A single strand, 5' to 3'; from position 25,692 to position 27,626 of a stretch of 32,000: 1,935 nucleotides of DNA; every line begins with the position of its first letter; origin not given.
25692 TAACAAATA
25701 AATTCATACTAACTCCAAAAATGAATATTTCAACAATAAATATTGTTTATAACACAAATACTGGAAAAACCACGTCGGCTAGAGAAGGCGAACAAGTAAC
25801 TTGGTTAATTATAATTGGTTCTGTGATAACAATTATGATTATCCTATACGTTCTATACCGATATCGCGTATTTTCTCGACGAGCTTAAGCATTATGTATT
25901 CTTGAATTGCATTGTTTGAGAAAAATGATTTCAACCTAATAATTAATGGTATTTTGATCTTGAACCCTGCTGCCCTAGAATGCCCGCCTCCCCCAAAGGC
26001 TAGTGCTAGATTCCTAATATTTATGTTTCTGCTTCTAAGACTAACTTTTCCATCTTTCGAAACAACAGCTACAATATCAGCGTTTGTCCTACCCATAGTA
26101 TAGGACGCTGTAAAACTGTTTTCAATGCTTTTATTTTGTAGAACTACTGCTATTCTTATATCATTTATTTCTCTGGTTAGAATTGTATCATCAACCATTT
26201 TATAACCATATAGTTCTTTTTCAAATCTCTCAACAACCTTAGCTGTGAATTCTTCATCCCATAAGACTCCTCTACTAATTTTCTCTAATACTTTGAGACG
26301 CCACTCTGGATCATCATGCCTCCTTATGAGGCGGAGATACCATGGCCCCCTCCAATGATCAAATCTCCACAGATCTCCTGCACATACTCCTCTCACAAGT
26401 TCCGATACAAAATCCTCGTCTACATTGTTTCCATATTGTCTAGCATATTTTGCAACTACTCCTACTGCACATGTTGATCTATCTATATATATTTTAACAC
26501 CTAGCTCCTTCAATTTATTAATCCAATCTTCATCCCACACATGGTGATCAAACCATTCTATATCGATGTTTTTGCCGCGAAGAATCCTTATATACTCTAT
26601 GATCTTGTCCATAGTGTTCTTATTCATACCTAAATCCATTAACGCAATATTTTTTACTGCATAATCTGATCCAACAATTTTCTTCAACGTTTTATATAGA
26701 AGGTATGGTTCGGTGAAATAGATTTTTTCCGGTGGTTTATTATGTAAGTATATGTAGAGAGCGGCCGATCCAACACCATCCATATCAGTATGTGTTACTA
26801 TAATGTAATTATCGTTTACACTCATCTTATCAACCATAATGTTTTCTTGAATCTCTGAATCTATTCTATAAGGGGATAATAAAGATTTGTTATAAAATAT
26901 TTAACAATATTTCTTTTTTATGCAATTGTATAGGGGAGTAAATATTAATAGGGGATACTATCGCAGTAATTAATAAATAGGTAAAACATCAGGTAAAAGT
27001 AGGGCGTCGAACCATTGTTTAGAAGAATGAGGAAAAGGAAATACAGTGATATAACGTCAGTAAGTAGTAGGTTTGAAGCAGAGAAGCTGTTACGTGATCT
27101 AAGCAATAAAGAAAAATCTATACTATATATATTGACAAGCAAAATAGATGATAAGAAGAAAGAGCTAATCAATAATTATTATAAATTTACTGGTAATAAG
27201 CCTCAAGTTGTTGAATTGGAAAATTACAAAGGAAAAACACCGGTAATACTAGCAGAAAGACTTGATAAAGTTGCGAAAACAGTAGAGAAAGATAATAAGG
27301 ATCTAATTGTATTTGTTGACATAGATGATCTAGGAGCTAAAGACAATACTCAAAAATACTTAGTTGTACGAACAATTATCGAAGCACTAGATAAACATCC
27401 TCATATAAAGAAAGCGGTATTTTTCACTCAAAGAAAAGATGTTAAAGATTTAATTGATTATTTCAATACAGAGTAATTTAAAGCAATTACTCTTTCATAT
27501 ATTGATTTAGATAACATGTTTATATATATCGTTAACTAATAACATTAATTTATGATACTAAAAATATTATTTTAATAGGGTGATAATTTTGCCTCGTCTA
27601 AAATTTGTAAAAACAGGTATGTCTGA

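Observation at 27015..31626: Uncharacterised KaiC-like ATPase signalling cluster: active ATPase, two P-loop-less RecA-like partners (one 7-TM anchored), orphan adaptor and ACT-V4R sensor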

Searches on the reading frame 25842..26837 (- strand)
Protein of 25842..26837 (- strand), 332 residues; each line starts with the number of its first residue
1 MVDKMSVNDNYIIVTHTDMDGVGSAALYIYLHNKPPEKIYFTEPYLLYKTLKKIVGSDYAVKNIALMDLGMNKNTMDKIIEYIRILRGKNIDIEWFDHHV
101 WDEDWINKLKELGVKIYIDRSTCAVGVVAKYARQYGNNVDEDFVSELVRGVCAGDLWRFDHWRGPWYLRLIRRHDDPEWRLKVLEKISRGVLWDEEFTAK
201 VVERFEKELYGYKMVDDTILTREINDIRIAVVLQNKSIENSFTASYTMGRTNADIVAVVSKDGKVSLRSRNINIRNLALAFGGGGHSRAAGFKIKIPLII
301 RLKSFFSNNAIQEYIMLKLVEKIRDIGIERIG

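Call 111: search_solved_structures(query=window:25842-26837:-, max_evalue=0.001)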
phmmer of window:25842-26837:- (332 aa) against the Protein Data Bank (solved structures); distinct sequences matched with E-value up to 0.001: 2.
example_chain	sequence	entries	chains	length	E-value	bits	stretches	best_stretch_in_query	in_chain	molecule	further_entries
6mtz_A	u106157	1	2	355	2e-05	26.9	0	46-158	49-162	HepC.19480.a.B1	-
4ls9_A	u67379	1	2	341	0.00026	23.2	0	262-293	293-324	DHH family protein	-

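Call 112: search_protein_families(library=ncbifam, proteins=[window:25842-26837:-], max_evalue=0.001)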
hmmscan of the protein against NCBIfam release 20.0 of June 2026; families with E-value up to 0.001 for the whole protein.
window:25842-26837:- (332 aa): 2 families
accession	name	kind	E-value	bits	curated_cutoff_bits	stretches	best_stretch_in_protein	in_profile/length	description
NF053633.1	OlncasPapPhNrnA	equivalog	3.3e-05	23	350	1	262-294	266-298/317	bifunctional oligoribonuclease/PAP phosphatase NrnA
NF053576.1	RecJ_archaeal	equivalog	0.0005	19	360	0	6-136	9-132/452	RecJ family nuclease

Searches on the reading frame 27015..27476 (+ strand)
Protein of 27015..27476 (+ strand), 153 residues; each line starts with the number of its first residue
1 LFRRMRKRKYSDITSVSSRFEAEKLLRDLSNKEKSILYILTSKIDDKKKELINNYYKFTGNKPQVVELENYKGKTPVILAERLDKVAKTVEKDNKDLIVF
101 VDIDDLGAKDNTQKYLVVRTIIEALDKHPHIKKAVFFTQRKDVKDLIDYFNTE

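Call 3: search_protein_families(library=pfam, proteins=[window:27015-27476:+], max_evalue=1)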
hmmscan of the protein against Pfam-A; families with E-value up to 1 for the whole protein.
window:27015-27476:+ (153 aa): 2 families
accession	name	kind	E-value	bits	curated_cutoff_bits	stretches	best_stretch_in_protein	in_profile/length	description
PF22222.1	Cpf1_PI-like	-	0.014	16.4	27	1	99-151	10-54/91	CRISPR-associated endonuclease Cpf1 PI domain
PF13320.12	GH123_cat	-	0.1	12.4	23.1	1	54-145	110-202/324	Glycoside hydrolase 123, catalytic domain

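Call 4: search_protein_families(library=ncbifam, proteins=[window:27015-27476:+], max_evalue=1)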
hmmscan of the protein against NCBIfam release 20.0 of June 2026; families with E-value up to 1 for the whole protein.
window:27015-27476:+ (153 aa): 5 families
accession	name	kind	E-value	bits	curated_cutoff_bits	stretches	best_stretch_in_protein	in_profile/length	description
TIGR01236.1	D1pyr5carbox1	equivalog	0.0022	16.7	613.6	1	35-134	322-416/533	L-glutamate gamma-semialdehyde dehydrogenase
NF002384.0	PRK01395.1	equivalog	0.0035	17.5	114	1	13-92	25-101/104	V-type ATP synthase subunit F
TIGR03527.1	selenium_YedF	equivalog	0.03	14.2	110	1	52-138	38-127/194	sulfurtransferase-like selenium metabolism protein YedF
NF003047.0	PRK03957.1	equivalog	0.034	14.5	101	1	13-69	23-73/100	V-type ATP synthase subunit F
TIGR03403.1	nifS_epsilon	equivalog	0.069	11.9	587.7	1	41-101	8-66/382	NifS family cysteine desulfurase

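Call 43: search_protein_families(library=pfam, alignment_id=A3, max_evalue=1)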
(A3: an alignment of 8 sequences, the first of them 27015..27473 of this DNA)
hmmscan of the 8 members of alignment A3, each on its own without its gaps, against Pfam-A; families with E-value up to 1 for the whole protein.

A. member 1, window:27015-27473:+ (153 aa): 2 families
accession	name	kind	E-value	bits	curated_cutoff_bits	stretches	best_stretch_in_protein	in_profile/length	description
PF22222.1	Cpf1_PI-like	-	0.014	16.4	27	1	99-151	10-54/91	CRISPR-associated endonuclease Cpf1 PI domain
PF13320.12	GH123_cat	-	0.1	12.4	23.1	1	54-145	110-202/324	Glycoside hydrolase 123, catalytic domain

B. families by the number of members that match (of 8 scanned): 12 families
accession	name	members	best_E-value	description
PF13419.12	HAD_2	1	0.00021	Haloacid dehalogenase-like hydrolase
PF10004.14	DUF2247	1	0.002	Uncharacterized protein conserved in bacteria (DUF2247)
PF15300.11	INT_SG_DDX_CT_C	1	0.0077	INTS6/SAGE1/DDX26B/CT45 C-terminus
PF22222.1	Cpf1_PI-like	1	0.014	CRISPR-associated endonuclease Cpf1 PI domain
PF16982.10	Flp1_like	1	0.031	Putative Flagellin, Flp1-like, domain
PF10639.15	TMEM234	1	0.035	Putative transmembrane family 234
PF05459.17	Herpes_UL69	1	0.037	Herpesvirus transcriptional regulator family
PF04055.27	Radical_SAM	1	0.049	Radical SAM superfamily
PF10137.14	CAP12-PCTIR_TIR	1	0.05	CAP12/Pycsar effector protein, TIR domain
PF04505.17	CD225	1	0.084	Interferon-induced transmembrane protein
PF13320.12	GH123_cat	1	0.1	Glycoside hydrolase 123, catalytic domain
PF21433.2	M3K_C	1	0.15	Mevalonate-3-kinase, C-terminal domain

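Call 69: search_solved_structures(query=A3, max_evalue=10)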
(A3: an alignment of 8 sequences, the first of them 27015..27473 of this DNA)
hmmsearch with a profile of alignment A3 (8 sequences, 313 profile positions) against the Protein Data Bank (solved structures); distinct sequences matched with E-value up to 10: 4.
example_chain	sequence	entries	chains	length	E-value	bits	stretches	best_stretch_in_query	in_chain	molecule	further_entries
5n7i_A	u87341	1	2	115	0.039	16.7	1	144-204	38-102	MARVEL domain-containing protein 2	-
5n7h_A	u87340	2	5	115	0.045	16.5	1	144-204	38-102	MARVEL domain-containing protein 2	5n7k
7qep_D4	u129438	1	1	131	0.2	14.4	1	166-252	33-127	40S RIBOSOMAL PROTEIN S24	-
7bqe_A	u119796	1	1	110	1.4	11.6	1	144-223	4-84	NF3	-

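Call 121: search_solved_structures(query=A7, max_evalue=10)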
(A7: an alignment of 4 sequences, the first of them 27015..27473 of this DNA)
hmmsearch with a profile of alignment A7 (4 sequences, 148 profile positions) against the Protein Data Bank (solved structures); distinct sequences matched with E-value up to 10: 13.
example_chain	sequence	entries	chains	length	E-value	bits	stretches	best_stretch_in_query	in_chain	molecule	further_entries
1tty_A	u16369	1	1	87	0.067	16.4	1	14-71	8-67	RNA polymerase sigma factor rpoD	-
3n97_A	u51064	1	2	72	0.087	16.1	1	16-78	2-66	RNA polymerase sigma factor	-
1rio_H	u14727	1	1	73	0.12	15.6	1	16-69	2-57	sigma factor SigA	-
3bxz_A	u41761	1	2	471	0.15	15.3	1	1-72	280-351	Preprotein translocase subunit secA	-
1ku3_A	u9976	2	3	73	0.16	15.2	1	16-69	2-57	sigma factor sigA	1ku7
5k9t_A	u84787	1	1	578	0.2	14.9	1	1-72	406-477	Protein translocase subunit SecA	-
2fsf_A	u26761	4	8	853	0.29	14.3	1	1-72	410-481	Preprotein translocase secA subunit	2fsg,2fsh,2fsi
6gox_A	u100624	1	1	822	0.3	14.3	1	1-72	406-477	Protein translocase subunit SecA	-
2vda_A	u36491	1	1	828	0.3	14.3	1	1-72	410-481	TRANSLOCASE SUBUNIT SECA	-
6s0k_h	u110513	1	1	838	0.3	14.3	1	1-72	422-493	Protein translocase subunit SecA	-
2l82_A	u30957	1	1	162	0.43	13.8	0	9-53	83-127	DESIGNED PROTEIN OR32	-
3r3l_A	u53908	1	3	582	0.78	13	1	8-59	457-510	Nucleoprotein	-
4wnr_A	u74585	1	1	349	1.1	12.5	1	28-78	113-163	Leucine-rich-repeat protein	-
